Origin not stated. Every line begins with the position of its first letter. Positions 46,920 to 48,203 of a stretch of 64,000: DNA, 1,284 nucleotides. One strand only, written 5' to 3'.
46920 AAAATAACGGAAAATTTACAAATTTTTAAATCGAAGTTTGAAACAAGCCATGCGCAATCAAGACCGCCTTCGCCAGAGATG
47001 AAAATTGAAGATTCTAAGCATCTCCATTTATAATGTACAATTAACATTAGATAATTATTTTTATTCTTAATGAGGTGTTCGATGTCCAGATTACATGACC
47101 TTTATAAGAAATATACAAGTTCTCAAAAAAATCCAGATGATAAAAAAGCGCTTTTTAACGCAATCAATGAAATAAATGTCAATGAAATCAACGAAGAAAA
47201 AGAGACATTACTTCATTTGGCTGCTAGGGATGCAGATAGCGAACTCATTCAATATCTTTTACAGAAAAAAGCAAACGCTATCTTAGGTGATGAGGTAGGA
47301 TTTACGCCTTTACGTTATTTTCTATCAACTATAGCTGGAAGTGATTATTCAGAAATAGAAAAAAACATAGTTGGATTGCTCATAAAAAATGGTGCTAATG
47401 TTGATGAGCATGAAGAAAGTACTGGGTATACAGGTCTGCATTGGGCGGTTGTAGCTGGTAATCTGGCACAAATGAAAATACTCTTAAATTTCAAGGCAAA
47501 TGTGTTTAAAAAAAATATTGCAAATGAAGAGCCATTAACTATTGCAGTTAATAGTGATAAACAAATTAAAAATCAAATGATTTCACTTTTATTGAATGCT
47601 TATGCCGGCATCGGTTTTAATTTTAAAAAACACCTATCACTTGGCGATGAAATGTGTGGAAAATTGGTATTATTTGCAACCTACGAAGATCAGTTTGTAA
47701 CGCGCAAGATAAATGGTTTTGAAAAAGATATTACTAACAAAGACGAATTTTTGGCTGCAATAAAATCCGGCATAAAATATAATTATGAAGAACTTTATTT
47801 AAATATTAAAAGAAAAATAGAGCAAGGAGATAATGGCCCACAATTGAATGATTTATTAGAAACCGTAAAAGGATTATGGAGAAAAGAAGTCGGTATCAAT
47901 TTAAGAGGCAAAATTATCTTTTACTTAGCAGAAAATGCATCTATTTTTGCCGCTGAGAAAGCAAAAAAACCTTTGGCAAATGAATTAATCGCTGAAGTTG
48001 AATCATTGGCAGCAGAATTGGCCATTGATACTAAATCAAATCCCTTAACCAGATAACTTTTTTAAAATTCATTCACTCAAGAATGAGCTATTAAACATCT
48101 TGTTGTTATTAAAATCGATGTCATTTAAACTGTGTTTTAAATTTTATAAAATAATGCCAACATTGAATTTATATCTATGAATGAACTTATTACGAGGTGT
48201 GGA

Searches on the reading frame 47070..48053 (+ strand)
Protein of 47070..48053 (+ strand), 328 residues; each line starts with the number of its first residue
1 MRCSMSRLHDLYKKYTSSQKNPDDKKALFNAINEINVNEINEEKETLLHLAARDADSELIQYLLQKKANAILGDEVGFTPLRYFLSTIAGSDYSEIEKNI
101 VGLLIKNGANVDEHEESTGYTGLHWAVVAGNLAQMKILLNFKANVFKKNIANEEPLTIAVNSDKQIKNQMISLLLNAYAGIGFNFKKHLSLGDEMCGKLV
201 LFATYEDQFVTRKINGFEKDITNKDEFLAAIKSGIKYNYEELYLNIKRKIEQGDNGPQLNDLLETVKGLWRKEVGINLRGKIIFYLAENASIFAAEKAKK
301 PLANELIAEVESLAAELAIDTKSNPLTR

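Call 61: search_protein_families(library=pfam, proteins=[window:47070-48053:+], max_evalue=0.001)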
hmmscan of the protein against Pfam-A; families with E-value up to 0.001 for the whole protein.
window:47070-48053:+ (328 aa): 5 families
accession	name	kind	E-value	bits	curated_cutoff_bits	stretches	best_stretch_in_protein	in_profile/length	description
PF12796.13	Ank_2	-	7.5e-14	52.5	27.3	2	99-177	11-82/90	Ankyrin repeats (3 copies)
PF00023.36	Ank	-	6.9e-13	48.5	21.1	0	119-149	2-32/33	Ankyrin repeat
PF13637.12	Ank_4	-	3.8e-11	43.4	22.7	0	123-160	1-38/50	Ankyrin repeats (many copies)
PF13606.12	Ank_3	-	8.4e-10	38.4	22.3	0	44-69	2-27/30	Ankyrin repeat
PF13857.12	Ank_5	-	5.9e-07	30.2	27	0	35-82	7-54/56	Ankyrin repeats (many copies)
